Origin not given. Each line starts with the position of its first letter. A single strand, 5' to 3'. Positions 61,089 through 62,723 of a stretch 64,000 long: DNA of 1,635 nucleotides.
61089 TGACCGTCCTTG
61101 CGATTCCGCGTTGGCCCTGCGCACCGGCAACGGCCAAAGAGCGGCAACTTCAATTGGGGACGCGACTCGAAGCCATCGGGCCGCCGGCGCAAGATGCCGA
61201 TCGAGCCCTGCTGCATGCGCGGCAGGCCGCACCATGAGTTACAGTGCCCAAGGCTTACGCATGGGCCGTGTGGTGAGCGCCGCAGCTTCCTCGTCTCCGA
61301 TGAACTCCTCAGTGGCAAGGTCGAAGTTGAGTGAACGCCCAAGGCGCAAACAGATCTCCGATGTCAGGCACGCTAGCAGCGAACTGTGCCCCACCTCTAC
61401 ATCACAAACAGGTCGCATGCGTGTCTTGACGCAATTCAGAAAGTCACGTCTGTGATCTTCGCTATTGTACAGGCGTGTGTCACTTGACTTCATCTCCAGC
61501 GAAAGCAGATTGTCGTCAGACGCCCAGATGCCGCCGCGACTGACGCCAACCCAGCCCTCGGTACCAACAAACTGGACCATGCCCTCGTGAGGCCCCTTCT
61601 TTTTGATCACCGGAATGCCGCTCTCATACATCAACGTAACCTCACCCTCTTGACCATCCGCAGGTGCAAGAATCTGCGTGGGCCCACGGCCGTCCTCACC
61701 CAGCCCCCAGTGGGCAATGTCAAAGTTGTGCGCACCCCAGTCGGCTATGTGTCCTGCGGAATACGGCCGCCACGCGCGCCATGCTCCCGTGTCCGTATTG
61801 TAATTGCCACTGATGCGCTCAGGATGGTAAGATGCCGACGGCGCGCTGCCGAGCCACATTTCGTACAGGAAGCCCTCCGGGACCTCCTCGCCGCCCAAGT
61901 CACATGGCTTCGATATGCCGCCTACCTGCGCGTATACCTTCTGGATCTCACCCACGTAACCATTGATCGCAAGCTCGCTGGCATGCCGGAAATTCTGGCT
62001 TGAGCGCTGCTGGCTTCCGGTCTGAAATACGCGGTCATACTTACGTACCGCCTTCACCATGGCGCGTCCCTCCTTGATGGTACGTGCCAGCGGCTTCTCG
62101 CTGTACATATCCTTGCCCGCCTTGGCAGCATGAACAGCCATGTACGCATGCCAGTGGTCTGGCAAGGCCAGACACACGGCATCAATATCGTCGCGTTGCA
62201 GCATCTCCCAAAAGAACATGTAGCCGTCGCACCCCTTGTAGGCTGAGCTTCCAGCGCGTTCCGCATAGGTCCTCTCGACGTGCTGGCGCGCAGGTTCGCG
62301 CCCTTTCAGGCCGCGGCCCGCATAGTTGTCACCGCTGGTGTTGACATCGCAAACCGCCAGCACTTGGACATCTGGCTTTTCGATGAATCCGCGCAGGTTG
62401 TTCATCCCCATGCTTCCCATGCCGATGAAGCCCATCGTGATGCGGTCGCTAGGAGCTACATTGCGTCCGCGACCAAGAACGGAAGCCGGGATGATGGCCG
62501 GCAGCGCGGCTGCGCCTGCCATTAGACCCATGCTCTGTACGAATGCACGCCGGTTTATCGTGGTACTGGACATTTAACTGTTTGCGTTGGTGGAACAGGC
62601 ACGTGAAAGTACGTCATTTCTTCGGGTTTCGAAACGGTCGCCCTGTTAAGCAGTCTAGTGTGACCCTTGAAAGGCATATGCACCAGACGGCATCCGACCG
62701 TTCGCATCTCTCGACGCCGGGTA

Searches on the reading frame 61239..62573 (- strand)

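Call 19: search_protein_families(library=pfam, proteins=[window:61239-62573:-], max_evalue=0.001)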
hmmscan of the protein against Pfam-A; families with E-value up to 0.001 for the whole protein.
window:61239-62573:- (444 aa): 2 families
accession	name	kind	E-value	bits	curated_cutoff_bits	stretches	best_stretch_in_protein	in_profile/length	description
PF19051.5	GFO_IDH_MocA_C2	-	3.1e-23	83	23.3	1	226-443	43-253/254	Oxidoreductase family, C-terminal alpha/beta domain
PF01408.29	GFO_IDH_MocA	-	1.2e-14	55.5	24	1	46-186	2-119/120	Oxidoreductase family, NAD-binding Rossmann fold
